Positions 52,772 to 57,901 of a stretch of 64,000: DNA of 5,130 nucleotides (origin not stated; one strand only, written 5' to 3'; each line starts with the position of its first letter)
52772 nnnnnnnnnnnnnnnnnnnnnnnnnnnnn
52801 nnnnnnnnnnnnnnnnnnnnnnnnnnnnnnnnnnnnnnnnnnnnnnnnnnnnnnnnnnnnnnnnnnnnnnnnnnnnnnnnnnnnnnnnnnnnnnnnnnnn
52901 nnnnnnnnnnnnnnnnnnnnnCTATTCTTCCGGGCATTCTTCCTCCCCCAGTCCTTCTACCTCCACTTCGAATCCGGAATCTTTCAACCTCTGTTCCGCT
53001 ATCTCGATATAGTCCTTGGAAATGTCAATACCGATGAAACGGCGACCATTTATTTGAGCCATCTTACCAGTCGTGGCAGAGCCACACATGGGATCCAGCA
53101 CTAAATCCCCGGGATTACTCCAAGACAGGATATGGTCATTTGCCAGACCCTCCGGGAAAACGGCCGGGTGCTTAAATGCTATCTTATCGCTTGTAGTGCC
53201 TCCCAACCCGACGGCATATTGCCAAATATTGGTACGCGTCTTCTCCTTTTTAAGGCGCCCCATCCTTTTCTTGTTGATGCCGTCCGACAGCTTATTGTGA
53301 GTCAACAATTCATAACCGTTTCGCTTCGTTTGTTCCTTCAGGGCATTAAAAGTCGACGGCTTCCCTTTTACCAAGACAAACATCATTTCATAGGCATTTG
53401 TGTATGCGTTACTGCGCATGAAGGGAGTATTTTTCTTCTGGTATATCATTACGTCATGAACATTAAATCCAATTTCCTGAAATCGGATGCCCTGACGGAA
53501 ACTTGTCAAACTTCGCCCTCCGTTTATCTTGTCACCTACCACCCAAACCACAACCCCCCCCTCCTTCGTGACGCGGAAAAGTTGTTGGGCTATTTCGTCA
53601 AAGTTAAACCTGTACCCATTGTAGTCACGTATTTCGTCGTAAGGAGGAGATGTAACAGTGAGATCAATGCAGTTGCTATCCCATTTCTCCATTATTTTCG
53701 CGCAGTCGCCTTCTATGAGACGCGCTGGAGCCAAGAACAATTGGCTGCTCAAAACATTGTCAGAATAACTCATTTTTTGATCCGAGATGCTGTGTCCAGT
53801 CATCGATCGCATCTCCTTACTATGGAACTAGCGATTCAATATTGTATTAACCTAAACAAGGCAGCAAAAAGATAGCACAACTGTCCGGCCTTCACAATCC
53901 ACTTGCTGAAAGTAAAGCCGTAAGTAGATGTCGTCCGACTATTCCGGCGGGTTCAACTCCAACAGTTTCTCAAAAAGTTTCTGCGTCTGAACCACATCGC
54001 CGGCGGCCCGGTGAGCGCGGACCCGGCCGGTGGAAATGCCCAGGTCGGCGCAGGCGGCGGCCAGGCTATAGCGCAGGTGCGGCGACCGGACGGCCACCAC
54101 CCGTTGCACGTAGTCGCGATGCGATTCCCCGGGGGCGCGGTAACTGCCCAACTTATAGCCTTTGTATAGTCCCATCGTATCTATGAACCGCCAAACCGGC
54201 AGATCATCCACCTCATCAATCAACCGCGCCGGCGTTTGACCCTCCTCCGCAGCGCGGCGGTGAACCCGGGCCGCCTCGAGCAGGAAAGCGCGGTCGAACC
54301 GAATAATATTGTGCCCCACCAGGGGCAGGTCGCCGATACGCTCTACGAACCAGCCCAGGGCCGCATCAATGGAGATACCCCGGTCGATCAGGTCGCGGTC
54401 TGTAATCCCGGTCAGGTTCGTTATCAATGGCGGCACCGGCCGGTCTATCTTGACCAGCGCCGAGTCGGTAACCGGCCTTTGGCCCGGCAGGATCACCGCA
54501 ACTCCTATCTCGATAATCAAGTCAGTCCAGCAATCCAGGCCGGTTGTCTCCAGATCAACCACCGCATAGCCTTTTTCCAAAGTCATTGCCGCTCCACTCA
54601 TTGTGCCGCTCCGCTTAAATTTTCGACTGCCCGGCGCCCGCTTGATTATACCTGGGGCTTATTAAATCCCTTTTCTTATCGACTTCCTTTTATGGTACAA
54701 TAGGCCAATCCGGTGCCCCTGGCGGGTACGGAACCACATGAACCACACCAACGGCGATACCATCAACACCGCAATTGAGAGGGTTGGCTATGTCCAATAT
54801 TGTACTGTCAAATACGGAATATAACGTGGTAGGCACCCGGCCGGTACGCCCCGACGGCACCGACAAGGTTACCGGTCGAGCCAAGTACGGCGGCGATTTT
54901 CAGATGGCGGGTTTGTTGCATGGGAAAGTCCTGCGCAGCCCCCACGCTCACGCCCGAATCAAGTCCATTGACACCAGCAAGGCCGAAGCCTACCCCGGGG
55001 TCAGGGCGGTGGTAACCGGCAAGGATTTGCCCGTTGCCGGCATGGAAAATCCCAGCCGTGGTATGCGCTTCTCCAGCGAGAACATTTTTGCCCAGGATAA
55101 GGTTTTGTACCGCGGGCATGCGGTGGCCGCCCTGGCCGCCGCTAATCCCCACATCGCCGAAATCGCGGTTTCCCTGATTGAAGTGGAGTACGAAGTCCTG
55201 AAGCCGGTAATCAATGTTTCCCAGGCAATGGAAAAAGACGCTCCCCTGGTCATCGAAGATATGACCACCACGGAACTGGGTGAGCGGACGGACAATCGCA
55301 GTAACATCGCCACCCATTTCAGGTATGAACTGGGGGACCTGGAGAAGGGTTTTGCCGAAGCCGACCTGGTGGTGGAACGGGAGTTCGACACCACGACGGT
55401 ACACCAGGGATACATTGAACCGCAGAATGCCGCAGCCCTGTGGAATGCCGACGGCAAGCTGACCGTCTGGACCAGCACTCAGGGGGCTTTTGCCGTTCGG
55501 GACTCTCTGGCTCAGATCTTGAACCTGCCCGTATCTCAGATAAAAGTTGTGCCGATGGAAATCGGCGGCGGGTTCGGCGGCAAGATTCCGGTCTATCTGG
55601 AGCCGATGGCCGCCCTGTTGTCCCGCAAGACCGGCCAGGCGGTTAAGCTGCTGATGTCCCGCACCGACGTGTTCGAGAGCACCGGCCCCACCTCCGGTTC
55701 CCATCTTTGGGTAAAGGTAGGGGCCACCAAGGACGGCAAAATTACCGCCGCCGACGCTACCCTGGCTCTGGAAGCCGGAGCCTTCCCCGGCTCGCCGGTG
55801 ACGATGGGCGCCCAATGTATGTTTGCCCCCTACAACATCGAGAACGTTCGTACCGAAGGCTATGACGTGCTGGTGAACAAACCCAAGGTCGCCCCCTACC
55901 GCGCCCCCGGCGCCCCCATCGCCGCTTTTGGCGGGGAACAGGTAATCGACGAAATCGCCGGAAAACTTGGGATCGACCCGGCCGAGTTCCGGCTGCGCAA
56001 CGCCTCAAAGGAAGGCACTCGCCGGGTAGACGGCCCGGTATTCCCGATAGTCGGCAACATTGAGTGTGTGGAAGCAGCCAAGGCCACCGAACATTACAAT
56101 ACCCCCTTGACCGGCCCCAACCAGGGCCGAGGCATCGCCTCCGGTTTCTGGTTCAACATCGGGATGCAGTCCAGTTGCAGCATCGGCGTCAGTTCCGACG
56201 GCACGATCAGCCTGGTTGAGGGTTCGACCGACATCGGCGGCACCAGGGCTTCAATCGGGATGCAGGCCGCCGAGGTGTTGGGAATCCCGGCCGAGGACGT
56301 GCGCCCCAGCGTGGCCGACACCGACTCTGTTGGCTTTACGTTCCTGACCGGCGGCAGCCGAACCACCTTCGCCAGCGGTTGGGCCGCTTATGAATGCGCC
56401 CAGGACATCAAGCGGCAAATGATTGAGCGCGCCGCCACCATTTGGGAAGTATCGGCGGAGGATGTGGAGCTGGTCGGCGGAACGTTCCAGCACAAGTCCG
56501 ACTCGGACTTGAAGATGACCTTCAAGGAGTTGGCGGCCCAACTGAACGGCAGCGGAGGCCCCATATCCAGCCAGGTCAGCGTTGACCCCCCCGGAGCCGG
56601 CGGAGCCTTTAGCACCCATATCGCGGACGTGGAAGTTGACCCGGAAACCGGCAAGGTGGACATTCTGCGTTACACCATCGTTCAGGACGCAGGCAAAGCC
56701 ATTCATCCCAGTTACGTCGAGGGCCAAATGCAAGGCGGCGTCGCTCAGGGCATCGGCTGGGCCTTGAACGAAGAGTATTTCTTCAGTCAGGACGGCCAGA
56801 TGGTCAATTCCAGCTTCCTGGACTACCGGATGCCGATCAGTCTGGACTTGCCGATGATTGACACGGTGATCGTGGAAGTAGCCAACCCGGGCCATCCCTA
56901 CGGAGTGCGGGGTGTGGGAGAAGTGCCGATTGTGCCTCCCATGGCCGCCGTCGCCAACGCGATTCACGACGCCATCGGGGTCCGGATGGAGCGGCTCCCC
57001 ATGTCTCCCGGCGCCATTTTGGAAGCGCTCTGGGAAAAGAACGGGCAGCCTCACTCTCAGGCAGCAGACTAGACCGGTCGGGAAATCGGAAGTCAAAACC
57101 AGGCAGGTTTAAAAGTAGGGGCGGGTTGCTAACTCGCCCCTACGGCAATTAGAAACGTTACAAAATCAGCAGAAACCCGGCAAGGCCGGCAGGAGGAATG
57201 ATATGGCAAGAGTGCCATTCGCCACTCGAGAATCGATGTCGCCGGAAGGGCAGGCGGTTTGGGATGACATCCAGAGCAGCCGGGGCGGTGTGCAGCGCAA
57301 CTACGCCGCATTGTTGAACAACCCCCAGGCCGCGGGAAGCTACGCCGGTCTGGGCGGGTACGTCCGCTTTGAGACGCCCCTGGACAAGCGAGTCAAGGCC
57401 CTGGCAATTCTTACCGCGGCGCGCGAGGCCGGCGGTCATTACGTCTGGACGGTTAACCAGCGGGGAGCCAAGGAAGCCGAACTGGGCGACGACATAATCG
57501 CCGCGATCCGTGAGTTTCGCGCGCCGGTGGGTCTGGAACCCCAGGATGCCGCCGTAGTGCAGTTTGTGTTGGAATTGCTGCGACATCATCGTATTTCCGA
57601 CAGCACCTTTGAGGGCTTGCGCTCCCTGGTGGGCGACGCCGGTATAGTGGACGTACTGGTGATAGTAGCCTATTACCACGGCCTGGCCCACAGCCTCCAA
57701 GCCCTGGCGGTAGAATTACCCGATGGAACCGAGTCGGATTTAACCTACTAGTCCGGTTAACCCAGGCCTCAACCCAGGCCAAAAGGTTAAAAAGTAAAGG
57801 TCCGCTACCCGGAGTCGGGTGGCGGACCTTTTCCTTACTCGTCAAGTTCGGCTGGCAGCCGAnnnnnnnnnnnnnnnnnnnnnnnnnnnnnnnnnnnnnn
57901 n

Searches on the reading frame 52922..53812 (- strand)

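Call 76: search_protein_families(library=pfam, proteins=[window:52922-53812:-], max_evalue=0.00001)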
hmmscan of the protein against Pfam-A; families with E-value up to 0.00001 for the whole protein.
window:52922-53812:- (296 aa): 2 families
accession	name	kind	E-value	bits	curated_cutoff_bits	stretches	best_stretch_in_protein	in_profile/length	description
PF01555.25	N6_N4_Mtase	-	1.6e-42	146.4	26.7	1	49-273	1-220/221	DNA methylase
PF13847.12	Methyltransf_31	-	1.7e-08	34.7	27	0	234-283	3-56/145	Methyltransferase domain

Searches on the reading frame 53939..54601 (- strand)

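Call 58: search_protein_families(library=pfam, proteins=[window:53939-54601:-], max_evalue=0.01)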
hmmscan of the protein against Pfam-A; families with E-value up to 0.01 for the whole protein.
window:53939-54601:- (220 aa): 1 family
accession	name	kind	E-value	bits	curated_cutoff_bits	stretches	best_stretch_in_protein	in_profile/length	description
PF00929.31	RNase_T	-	1.5e-15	58.6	24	2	14-116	2-108/164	Exonuclease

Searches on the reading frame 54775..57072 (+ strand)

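Call 76: search_protein_families(library=pfam, proteins=[window:54775-57072:+], max_evalue=0.00001)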
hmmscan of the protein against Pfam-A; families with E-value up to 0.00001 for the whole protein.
window:54775-57072:+ (765 aa): 3 families
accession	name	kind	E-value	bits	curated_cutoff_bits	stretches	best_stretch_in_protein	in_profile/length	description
PF02738.23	MoCoBD_1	-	1.2e-69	234.6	27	1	175-410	6-244/244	Molybdopterin cofactor-binding domain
PF20256.3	MoCoBD_2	-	2.3e-65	221.3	27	1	451-693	26-283/283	Molybdopterin cofactor-binding domain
PF01315.27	Ald_Xan_dh_C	-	3.9e-30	104.8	31.3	1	33-143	1-110/110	Aldehyde oxidase and xanthine dehydrogenase, a/b hammerhead domain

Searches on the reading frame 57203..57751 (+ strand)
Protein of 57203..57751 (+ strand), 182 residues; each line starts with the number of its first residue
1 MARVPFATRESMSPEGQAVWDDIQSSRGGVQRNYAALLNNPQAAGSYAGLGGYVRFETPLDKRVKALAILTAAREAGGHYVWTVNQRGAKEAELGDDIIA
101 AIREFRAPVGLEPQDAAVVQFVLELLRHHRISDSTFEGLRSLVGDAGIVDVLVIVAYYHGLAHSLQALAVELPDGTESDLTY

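Call 58: search_protein_families(library=pfam, proteins=[window:57203-57751:+], max_evalue=0.01)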
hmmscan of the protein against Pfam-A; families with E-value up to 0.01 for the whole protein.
window:57203-57751:+ (182 aa): 1 family
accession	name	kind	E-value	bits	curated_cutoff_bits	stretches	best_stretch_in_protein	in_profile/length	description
PF02627.25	CMD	-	1.5e-06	28.5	23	1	41-121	1-81/84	Carboxymuconolactone decarboxylase family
